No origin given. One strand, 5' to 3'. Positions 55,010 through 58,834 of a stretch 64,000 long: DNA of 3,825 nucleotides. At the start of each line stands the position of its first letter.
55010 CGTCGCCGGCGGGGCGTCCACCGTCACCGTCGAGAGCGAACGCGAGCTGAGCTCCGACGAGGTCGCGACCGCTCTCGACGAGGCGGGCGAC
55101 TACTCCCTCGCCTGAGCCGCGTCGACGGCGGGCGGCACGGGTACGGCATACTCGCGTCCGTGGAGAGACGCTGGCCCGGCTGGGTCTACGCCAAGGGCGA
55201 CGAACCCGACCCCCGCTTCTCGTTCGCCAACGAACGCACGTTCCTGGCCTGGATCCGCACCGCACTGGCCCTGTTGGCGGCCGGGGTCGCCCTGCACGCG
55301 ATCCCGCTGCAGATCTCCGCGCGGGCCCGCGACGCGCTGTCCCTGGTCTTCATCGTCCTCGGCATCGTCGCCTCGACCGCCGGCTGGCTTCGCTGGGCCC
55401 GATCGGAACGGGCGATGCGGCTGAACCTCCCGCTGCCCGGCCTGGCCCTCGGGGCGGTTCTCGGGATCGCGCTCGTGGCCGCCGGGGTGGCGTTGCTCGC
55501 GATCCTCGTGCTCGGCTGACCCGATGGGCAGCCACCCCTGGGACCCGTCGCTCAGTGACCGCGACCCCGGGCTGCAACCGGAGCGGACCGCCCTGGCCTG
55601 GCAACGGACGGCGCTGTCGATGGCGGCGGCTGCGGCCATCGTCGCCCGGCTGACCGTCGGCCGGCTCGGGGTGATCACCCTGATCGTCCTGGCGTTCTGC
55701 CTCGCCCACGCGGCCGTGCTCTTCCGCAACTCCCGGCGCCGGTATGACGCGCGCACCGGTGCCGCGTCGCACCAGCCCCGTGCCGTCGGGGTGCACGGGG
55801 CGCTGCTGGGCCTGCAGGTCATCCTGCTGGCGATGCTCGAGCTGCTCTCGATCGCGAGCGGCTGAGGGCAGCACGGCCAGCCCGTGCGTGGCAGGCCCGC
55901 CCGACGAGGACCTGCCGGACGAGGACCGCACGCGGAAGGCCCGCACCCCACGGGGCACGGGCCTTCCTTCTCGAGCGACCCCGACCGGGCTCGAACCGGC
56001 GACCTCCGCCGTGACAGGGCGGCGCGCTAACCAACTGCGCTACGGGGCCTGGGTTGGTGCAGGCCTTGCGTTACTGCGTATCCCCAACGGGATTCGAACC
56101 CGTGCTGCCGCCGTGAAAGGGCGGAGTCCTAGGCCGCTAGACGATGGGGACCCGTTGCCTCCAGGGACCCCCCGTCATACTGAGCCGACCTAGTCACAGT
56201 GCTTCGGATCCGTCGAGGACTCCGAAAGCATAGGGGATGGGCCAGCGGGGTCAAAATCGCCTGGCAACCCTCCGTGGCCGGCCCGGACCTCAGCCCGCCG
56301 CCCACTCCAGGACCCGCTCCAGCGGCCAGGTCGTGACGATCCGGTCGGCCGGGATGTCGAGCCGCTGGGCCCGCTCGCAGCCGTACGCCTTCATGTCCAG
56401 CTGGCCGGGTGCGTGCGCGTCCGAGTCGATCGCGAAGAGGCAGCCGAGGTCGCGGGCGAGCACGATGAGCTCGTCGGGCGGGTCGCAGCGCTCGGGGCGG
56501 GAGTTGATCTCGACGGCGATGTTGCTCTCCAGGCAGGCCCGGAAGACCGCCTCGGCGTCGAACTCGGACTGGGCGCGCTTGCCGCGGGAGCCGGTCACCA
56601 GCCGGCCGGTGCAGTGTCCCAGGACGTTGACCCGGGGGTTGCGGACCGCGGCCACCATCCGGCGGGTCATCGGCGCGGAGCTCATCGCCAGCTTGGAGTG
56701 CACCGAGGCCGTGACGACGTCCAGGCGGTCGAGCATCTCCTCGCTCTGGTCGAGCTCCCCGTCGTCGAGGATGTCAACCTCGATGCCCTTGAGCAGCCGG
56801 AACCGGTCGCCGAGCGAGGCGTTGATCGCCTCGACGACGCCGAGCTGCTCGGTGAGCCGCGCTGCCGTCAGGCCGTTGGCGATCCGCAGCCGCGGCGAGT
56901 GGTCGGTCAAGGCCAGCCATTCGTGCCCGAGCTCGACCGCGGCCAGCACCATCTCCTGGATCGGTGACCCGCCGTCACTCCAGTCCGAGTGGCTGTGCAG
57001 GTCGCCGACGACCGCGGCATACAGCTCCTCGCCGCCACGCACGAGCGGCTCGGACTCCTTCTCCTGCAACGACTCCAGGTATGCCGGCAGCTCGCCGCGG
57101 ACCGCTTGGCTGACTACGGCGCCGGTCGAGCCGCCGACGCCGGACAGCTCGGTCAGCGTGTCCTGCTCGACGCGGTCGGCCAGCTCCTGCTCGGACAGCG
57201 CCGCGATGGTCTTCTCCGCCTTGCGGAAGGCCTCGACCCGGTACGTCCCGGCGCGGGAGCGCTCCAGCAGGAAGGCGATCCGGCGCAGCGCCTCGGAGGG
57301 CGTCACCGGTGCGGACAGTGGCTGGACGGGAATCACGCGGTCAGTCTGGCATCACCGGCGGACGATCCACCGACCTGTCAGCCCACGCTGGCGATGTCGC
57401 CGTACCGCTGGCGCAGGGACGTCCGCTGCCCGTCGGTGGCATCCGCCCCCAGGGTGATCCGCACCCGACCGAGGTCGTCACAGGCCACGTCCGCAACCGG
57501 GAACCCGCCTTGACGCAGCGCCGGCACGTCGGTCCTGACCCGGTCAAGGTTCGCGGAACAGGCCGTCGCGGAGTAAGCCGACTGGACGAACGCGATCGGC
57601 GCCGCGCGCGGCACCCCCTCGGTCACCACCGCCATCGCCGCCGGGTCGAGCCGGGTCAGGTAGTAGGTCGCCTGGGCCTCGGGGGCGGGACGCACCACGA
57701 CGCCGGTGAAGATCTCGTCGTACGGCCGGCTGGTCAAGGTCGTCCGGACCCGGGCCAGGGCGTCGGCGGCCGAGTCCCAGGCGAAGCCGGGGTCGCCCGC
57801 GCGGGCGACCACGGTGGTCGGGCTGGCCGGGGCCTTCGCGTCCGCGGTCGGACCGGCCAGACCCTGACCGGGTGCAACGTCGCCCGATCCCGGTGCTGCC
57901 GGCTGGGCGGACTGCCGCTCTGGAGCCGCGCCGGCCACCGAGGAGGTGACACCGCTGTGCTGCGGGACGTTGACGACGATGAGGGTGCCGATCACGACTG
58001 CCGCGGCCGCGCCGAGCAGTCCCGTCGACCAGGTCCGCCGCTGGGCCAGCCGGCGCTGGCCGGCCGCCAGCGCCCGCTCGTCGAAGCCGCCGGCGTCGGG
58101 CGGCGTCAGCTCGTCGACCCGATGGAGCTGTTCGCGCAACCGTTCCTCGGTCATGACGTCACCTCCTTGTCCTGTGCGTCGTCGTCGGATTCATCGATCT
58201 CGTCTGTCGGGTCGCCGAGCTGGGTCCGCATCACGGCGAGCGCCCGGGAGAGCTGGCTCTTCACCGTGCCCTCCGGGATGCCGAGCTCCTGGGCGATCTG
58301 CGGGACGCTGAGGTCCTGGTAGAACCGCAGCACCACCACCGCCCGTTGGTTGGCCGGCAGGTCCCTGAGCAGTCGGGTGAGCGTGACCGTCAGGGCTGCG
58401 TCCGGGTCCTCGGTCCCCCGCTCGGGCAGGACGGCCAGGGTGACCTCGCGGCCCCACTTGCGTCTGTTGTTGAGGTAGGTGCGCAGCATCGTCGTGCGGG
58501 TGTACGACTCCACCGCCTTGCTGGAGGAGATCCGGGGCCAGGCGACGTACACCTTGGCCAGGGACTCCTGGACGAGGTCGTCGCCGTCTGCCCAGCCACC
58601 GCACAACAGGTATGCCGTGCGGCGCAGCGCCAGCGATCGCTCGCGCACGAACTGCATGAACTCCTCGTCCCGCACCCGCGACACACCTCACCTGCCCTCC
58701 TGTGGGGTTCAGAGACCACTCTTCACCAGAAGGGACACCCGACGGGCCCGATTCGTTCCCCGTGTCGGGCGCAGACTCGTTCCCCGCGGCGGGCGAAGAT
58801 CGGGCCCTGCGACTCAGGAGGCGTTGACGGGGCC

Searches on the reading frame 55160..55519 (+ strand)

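Call 44: search_protein_families(library=pfam, proteins=[window:55160-55519:+], max_evalue=0.001)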
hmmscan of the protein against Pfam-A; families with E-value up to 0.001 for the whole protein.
window:55160-55519:+ (119 aa): 1 family
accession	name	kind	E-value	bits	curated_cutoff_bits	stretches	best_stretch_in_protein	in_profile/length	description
PF02656.20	DUF202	-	5.7e-17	62.4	23.4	1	19-85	1-68/68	Domain of unknown function (DUF202)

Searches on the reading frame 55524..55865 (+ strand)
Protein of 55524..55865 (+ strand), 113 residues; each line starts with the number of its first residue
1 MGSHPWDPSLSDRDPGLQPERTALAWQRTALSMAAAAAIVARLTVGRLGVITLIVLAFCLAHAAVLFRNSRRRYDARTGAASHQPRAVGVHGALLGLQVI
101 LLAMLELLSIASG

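Call 44: search_protein_families(library=pfam, proteins=[window:55524-55865:+], max_evalue=0.001)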
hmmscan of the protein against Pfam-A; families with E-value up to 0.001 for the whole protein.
window:55524-55865:+ (113 aa): 1 family
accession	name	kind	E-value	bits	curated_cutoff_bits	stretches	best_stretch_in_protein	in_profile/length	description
PF02656.20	DUF202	-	1.3e-09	38.8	23.4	1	14-74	1-62/68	Domain of unknown function (DUF202)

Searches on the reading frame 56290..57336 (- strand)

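Call 44: search_protein_families(library=pfam, proteins=[window:56290-57336:-], max_evalue=0.001)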
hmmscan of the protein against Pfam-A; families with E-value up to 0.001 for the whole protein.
window:56290-57336:- (348 aa): 2 families
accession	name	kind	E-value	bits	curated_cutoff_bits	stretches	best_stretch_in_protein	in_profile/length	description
PF02811.25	PHP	-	2e-12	48.2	26.4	1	112-279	1-163/164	PHP domain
PF14716.13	HHH_8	-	4e-06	27.6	30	1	15-79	8-68/73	Helix-hairpin-helix domain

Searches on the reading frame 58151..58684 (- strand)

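Call 7: search_protein_families(library=pfam, proteins=[window:58151-58684:-], max_evalue=0.01)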
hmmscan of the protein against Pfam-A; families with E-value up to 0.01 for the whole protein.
window:58151-58684:- (177 aa): 7 families
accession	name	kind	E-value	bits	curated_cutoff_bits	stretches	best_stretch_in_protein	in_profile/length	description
PF08281.18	Sigma70_r4_2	-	2.4e-17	62.7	25.7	1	102-150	4-52/54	Sigma-70, region 4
PF04545.22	Sigma70_r4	-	7.7e-15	54.6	24.1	1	105-153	1-49/50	Sigma-70, region 4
PF04542.20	Sigma70_r2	-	7.1e-08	32.6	24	1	18-77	7-68/71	Sigma-70 region 2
PF13384.12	HTH_23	-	8.8e-06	25.8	24.6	1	113-147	6-40/50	Homeodomain-like domain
PF07638.17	Sigma70_ECF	-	0.00049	20.5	21.1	1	96-156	124-183/185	ECF sigma factor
PF22029.2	PhyR_sigma2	-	0.0019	18.6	27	1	19-52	7-40/55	Sigma2 domain of PhyR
PF00196.25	GerE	-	0.0025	17.8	23.5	1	121-152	14-45/57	Bacterial regulatory proteins, luxR family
